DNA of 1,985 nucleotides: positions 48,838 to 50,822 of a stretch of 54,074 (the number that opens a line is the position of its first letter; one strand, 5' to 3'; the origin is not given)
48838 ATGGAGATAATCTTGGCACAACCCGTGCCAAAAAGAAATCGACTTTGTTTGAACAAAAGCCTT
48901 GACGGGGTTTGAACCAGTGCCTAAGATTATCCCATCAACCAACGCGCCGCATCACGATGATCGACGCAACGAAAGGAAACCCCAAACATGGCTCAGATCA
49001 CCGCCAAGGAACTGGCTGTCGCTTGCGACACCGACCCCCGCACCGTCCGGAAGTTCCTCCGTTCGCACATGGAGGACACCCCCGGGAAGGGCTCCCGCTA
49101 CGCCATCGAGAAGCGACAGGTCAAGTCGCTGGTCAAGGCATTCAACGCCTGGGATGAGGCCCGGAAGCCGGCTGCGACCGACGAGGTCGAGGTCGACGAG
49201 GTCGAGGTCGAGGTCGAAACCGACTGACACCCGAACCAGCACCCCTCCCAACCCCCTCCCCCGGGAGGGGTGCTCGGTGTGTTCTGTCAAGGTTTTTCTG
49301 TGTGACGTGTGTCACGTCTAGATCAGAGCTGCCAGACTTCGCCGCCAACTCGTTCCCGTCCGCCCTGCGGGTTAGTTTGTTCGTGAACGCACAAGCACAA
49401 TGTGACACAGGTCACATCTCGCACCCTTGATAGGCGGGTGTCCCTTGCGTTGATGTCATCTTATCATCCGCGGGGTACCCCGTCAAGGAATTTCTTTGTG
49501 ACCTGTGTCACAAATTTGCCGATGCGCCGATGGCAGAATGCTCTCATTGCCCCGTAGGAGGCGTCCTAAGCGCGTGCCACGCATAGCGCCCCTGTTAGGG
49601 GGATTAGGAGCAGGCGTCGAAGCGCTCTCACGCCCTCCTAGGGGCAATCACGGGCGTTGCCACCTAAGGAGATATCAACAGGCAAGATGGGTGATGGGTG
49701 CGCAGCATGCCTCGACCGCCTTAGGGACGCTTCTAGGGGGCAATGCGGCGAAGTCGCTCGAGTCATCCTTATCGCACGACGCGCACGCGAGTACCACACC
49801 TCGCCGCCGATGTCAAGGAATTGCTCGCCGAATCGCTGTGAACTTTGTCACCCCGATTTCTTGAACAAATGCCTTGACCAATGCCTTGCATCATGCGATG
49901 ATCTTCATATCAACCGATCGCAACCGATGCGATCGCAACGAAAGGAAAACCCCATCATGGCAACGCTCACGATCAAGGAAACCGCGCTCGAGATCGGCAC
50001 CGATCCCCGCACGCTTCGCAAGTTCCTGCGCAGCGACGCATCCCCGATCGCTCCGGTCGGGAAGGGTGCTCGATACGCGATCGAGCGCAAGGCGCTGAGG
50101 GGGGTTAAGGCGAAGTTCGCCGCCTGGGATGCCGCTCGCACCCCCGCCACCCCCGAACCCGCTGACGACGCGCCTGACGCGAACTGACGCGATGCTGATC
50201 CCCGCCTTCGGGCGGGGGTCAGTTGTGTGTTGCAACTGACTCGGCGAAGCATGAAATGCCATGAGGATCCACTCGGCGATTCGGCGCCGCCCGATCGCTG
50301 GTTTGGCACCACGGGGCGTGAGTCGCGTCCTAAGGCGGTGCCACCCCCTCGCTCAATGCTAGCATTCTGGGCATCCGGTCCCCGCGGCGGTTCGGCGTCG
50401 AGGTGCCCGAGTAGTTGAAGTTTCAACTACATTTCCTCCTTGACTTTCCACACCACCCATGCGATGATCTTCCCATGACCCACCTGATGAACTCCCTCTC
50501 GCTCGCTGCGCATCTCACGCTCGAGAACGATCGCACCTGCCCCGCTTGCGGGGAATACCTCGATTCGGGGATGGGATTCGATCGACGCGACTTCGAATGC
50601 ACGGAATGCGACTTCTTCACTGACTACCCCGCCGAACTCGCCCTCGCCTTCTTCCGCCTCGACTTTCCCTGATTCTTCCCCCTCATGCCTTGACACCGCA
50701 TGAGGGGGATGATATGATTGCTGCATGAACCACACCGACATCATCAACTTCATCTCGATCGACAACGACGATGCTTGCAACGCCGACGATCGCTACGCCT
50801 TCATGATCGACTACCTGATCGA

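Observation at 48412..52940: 4.5-kb array of autonomous mini transcription units separated by homologous stop-rich spacers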

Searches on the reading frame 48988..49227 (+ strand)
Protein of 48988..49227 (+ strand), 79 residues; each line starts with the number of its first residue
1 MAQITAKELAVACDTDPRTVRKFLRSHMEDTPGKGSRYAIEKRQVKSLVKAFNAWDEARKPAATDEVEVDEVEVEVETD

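Call 11: search_protein_families(library=pfam, max_evalue=0.1, proteins=[window:48988-49227:+])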
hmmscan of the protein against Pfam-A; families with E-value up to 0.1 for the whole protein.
window:48988-49227:+ (79 aa): 1 family
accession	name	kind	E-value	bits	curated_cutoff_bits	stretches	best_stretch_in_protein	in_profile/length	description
PF22205.1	Csm6_6H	-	0.039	14.5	27.6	1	39-71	35-66/93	Csm6 6H domain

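Call 12: search_protein_families(library=phrogs, max_evalue=0.1, proteins=[window:48988-49227:+])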
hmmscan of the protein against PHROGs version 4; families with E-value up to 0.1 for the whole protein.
window:48988-49227:+ (79 aa): 4 families
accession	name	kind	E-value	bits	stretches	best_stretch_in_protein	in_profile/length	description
phrog_21603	-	unknown function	1.7e-17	63.7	1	1-73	4-77/77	-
phrog_15118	-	DNA, RNA and nucleotide metabolism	0.00036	21.7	1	11-66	8-63/131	HTH DNA binding protein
phrog_57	-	head and packaging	0.0017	19.3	1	2-64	11-74/199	terminase small subunit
phrog_66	-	integration and excision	0.003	18.3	1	4-68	94-159/412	excisionase and transcriptional regulator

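Call 13: search_dna_similar(query=window:48988-49227:+, collection=phages, mode=protein, max_rows=40, max_evalue=0.001)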
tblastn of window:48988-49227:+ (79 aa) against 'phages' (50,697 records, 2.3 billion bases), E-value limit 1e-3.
Records with a match: 3; places in all: 6; records where one place covers at least 80% of the query: 0.
Best place of each record, by identity: <60% 3.
By first word of the organism name: Microbacterium 2; Curtobacterium 1.
By host as written in the record: Microbacterium foliorum NRRL B-24224 1; Microbacterium foliorum NRRL B-24224 SEA 1; Curtobacterium flaccumfaciens NRRL B-729 SEA 1.
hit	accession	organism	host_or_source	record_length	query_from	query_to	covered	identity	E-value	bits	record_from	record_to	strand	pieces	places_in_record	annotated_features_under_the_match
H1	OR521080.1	Microbacterium phage Huwbert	Microbacterium foliorum NRRL B-24224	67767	1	52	66%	57.4%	4e-11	62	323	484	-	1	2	1: MerR-like helix-turn-helix DNA binding domain protein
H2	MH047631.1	Microbacterium phage Triscuit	Microbacterium foliorum NRRL B-24224 SEA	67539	1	52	66%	55.6%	4e-9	56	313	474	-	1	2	1: MerR-like helix-turn-helix DNA binding protein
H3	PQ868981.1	Curtobacterium phage Shrew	Curtobacterium flaccumfaciens NRRL ...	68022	4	58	70%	45.6%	2e-6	49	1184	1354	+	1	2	2: helix-turn-helix DNA binding protein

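Call 25: find_encoding_contigs(protein=window:48988-49227:+, flank=10000, max_places=10)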
Protein window:48988-49227:+ (79 aa): 4 contigs read that carry it; 2 places shown.
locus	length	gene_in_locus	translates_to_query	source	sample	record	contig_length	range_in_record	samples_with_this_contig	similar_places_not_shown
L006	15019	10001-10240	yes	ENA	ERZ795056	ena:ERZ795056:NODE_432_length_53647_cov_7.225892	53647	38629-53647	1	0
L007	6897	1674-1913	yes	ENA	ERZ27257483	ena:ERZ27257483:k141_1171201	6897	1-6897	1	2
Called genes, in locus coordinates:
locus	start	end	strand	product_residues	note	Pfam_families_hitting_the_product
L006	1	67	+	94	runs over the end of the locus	-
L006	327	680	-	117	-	PF13508:Acetyltransf_7, PF00583:Acetyltransf_1 (weak)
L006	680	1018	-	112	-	-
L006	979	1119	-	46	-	-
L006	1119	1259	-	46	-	-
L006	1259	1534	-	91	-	-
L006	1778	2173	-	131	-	PF12957:DUF3846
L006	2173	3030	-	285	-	-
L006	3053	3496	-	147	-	-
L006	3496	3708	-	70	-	-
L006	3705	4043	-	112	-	-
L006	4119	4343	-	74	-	-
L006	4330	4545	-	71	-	-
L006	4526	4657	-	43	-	-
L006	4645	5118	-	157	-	-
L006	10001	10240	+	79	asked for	-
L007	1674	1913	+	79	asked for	-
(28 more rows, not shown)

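Call 35: find_homologous_proteins(query=window:48988-49227:+, max_evalue=1e-8)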
Query window:48988-49227:+ (79 aa): 133 proteins with E <= 1e-8 among 153 candidates; the best 120 are listed.
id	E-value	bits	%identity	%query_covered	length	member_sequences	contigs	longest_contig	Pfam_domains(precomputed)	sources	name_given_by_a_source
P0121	1.2e-43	164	100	100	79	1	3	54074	-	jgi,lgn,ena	-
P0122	1.5e-36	141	87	100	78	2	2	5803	-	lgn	-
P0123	1.7e-32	128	84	100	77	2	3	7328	-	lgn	-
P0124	2.1e-31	125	79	97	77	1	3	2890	-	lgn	-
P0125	5.4e-27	111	77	95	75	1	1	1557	-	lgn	-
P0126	6.2e-27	111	74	78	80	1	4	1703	-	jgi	jgi:hypothetical protein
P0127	5.0e-26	108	83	78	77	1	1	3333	-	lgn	-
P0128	2.5e-25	106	83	76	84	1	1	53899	-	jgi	jgi:hypothetical protein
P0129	3.0e-25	105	70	95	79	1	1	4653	-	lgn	-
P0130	5.9e-25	104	71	100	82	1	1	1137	-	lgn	-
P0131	1.1e-24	104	70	94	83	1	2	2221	-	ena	-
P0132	8.6e-23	98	69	99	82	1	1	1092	-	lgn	-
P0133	3.1e-22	96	76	89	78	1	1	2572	-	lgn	-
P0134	5.2e-22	95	77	77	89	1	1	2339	-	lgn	-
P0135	1.5e-21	94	73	73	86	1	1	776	-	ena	-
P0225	1.7e-10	59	57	71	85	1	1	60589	-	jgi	jgi:predicted transcriptional regulator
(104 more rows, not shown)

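Call 36: find_encoding_contigs(protein=P0122, flank=10000, max_places=3)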
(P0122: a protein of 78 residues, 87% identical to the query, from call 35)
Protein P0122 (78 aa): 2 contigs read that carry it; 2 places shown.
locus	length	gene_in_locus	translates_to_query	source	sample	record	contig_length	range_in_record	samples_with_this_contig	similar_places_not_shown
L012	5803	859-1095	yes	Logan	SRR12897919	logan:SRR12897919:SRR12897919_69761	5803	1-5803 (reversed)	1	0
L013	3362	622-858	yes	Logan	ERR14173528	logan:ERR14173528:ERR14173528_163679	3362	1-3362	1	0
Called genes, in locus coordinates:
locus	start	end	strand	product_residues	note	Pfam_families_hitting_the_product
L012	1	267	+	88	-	?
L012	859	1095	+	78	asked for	-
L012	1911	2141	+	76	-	-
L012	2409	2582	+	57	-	-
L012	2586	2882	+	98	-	-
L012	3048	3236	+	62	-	-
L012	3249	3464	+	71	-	-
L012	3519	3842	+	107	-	-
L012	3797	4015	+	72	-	-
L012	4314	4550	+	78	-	-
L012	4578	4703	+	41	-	-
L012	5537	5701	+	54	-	-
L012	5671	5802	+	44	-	?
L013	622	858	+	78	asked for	-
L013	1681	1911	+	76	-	-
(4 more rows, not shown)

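Call 37: find_encoding_contigs(protein=P0123, flank=10000, max_places=3)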
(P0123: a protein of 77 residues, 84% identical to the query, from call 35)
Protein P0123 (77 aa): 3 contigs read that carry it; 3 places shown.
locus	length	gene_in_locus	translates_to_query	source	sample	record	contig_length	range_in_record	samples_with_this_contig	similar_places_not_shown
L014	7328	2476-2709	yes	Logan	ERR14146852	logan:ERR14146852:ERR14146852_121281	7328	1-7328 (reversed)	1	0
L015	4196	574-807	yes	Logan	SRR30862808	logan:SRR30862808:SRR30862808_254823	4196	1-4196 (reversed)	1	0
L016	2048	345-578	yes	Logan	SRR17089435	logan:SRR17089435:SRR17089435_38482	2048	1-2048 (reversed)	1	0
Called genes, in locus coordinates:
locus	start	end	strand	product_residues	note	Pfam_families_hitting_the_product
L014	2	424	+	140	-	?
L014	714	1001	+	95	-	-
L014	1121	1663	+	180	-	-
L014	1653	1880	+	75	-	-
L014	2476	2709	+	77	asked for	-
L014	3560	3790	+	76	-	-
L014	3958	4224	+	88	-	-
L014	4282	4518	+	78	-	-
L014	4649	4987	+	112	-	-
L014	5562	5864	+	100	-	-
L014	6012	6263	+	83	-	-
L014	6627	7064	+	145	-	-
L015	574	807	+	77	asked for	-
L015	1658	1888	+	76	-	-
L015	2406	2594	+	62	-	-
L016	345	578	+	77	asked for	-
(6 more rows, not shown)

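Call 72: find_encoding_contigs(protein=P0225, flank=10000, max_places=4)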
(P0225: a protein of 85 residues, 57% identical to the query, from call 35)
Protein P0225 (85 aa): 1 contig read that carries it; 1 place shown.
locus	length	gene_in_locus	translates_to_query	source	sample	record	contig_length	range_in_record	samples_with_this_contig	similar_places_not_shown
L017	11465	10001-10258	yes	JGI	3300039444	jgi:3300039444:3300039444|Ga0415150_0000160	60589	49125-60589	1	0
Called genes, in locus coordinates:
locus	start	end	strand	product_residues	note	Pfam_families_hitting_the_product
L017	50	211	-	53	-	-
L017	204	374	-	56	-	-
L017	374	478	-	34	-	-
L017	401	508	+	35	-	-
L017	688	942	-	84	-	-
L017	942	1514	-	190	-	-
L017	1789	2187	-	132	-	PF12728:HTH_17 (weak)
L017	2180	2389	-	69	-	-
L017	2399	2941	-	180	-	-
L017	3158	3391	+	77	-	-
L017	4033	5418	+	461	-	PF13481:AAA_25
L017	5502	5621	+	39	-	-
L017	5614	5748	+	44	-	-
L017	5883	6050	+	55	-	-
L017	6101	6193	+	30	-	-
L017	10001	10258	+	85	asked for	-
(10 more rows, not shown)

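Call 74: search_solved_structures(query=A7, max_evalue=1, show_alignments=2)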
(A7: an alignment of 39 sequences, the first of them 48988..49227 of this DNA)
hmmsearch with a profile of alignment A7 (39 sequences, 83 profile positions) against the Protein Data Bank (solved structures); distinct sequences matched with E-value up to 1: 1.
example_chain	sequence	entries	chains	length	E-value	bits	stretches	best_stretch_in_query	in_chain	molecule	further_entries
7lsc_A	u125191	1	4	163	0.6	13.2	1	5-28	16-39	miRFP670nano3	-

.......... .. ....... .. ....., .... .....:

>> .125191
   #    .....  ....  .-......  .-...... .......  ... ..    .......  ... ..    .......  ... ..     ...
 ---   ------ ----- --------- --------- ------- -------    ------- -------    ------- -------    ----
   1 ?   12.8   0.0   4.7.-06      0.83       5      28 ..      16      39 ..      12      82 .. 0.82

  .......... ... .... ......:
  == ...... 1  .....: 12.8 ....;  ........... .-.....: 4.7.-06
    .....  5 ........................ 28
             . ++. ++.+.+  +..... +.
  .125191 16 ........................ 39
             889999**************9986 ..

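Call 79: predict_structure(alignment_id=A7)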
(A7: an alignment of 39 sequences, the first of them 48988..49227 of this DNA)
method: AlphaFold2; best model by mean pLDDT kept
length: 79 residues; sequences in the alignment: 39
mean_pLDDT: 77.4   pTM: 0.58
mean pLDDT of the five models: 77.4, 76.9, 76.1, 75.3, 74.6
residues with pLDDT >= 90: 12; 70-90: 47; 50-70: 14; < 50: 6
segments of 3 or more residues with pLDDT < 50: 68-71
pLDDT, mean of each block of 10 residues (from residue 1): 83 89 86 79 89 87 51 52
secondary structure, 60 per line:
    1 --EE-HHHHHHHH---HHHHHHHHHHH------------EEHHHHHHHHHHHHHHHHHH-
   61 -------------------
elements in order: H6-13 H17-27 H42-59

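Call 81: fold_search(model_id=the predicted structure, library=pdb)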
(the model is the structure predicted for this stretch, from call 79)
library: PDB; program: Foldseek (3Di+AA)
matches with E <= 10: 186; with E <= 0.001: 0
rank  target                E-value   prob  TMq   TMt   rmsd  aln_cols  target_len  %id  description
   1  5i44_K                2.0e-02  1.00  0.56  0.65   2.9        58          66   14  Structure of RacA-DNA complex; P21 form (released 2016-05-04)
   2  5i44_B                7.9e-02  1.00  0.56  0.63   3.0        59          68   14  Structure of RacA-DNA complex; P21 form (released 2016-05-04)
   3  5i44_A                1.2e-01  0.99  0.57  0.65   2.9        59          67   14  Structure of RacA-DNA complex; P21 form (released 2016-05-04)
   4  7tea_C                1.4e-01  0.92  0.48  0.50   3.6        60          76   15  Crystal structure of S. aureus GlnR-DNA complex (released 2022-06-29)
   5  6jni_E                1.6e-01  0.95  0.49  0.31   3.6        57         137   23  Crystal structure of the transcriptional regulator CadR from P. putida in complex with Zinc(II) and DNA (released 2019-09-25)
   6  6jgw_B                1.7e-01  0.94  0.48  0.35   3.3        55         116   24  Crystal structure of the transcriptional regulator CadR from P. putida in complex with DNA (released 2019-09-25)
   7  7tea_B                1.7e-01  0.90  0.48  0.49   3.6        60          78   15  Crystal structure of S. aureus GlnR-DNA complex (released 2022-06-29)
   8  5i44_G                1.9e-01  0.98  0.57  0.64   2.8        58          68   14  Structure of RacA-DNA complex; P21 form (released 2016-05-04)
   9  6jgw_A                2.6e-01  0.90  0.48  0.33   3.4        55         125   24  Crystal structure of the transcriptional regulator CadR from P. putida in complex with DNA (released 2019-09-25)
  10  6jni_C                2.8e-01  0.90  0.49  0.33   3.6        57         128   23  Crystal structure of the transcriptional regulator CadR from P. putida in complex with Zinc(II) and DNA (released 2019-09-25)
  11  6jni_H                3.0e-01  0.89  0.49  0.31   3.6        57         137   23  Crystal structure of the transcriptional regulator CadR from P. putida in complex with Zinc(II) and DNA (released 2019-09-25)
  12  6jni_A                3.0e-01  0.89  0.49  0.29   3.6        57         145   23  Crystal structure of the transcriptional regulator CadR from P. putida in complex with Zinc(II) and DNA (released 2019-09-25)
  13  5i44_I                3.2e-01  0.96  0.53  0.63   2.9        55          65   14  Structure of RacA-DNA complex; P21 form (released 2016-05-04)
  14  6ama_A                4.1e-01  0.89  0.48  0.66   3.2        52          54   21  Structure of S. coelicolor/S. venezuelae BldC-smeA-ssfA complex to 3.09 Angstrom (released 2018-03-28)
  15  5i41                  4.4e-01  0.90  0.54  0.62   3.6        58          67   14  Structure of the apo RacA DNA binding domain (released 2016-05-04)
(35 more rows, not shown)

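Call 99: find_related_loci(query=A7, collection=genome_contigs, flank=6000)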
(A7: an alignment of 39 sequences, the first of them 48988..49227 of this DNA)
Query A7 (79 aa) in genome_contigs; peptide patterns used: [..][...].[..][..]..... (x = any residue, [..] = any of these).
17 stretches matched a pattern; 3 encode a relative of the query (tblastn E <= 1e-3); 3 distinct loci.
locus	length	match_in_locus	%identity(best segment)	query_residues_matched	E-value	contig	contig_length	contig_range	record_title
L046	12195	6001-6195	39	4-65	3e-10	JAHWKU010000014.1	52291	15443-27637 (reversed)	MAG: Actinomycetota bacterium isolate 0813_bin28 NODE_14_length_52291_cov_15.182022, whole genome shotgun sequence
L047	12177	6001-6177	43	4-63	7e-9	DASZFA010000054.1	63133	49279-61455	MAG TPA_asm: Solirubrobacteraceae bacterium isolate SMAG_U6508 k141_2669387, whole genome shotgun sequence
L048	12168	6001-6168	46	4-57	7e-7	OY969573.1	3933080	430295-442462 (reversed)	MAG: uncultured Solirubrobacteraceae bacterium isolate MFD05512.bin.1.40 genome assembly, chromosome: 1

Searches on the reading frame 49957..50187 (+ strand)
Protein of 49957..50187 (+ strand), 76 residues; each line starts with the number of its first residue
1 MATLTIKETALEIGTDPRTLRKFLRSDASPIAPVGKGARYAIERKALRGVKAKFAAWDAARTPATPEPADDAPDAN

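Call 11: search_protein_families(library=pfam, max_evalue=0.1, proteins=[window:49957-50187:+])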
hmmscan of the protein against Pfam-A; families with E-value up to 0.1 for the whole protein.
window:49957-50187:+ (76 aa): 1 family
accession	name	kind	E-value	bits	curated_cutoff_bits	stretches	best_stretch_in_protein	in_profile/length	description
PF12728.13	HTH_17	-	0.002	18.8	27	1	4-48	2-44/51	Helix-turn-helix domain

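Call 12: search_protein_families(library=phrogs, max_evalue=0.1, proteins=[window:49957-50187:+])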
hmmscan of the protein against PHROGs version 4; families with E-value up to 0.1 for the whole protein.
window:49957-50187:+ (76 aa): 3 families
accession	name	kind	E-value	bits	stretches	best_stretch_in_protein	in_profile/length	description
phrog_21603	-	unknown function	5.9e-12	46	1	1-60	4-63/77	-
phrog_15118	-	DNA, RNA and nucleotide metabolism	1.5e-05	26.2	1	7-64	4-59/131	HTH DNA binding protein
phrog_66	-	integration and excision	0.00015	22.6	1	3-68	93-157/412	excisionase and transcriptional regulator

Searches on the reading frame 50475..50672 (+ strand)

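Call 11: search_protein_families(library=pfam, max_evalue=0.1, proteins=[window:50475-50672:+])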
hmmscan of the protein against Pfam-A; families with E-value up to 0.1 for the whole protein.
window:50475-50672:+ (65 aa): 10 families
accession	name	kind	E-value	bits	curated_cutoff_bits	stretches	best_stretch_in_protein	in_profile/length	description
PF03107.22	C1_2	-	0.0005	20.8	26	1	7-50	6-44/48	C1 domain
PF25208.1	DUF7838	-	0.0034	17.7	28.5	0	15-27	2-14/55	Domain of unknown function (DUF7838)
PF07282.18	Cas12f1-like_TNB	-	0.0061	17.1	26.3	1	20-48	29-49/60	Cas12f1-like, TNB domain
PF12760.12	Zn_ribbon_IS1595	-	0.011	16.1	25.4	1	18-45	17-43/46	Transposase zinc-ribbon domain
PF23455.1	DUF7129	-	0.019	15.1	30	0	17-29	25-37/45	Domain of unknown function (DUF7129)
PF13248.11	Zn_ribbon_3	-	0.02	14.8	27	1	21-33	4-16/26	zinc-ribbon domain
PF09723.15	Zn_ribbon_8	-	0.052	14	34.4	0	18-27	25-34/41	Zinc ribbon domain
PF13909.12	zf-H2C2_5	-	0.063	13.3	27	1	40-55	1-16/26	C2H2-type zinc-finger domain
PF25414.1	zf-C2H2_Z280C_D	-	0.084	13.1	22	0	42-51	7-16/39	Z280C/D-like C2H2 zinc finger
PF24042.1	DUF7351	-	0.09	13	31.2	0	19-50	1-33/177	Domain of unknown function (DUF7351)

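Call 12: search_protein_families(library=phrogs, max_evalue=0.1, proteins=[window:50475-50672:+])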
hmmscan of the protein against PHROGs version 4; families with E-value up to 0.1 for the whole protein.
window:50475-50672:+ (65 aa): 2 families
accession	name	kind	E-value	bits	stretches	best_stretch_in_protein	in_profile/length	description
phrog_506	-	integration and excision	0.039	14.1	1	21-48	324-349/403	transposase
phrog_12300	-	integration and excision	0.094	12.9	1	20-47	199-225/286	transposase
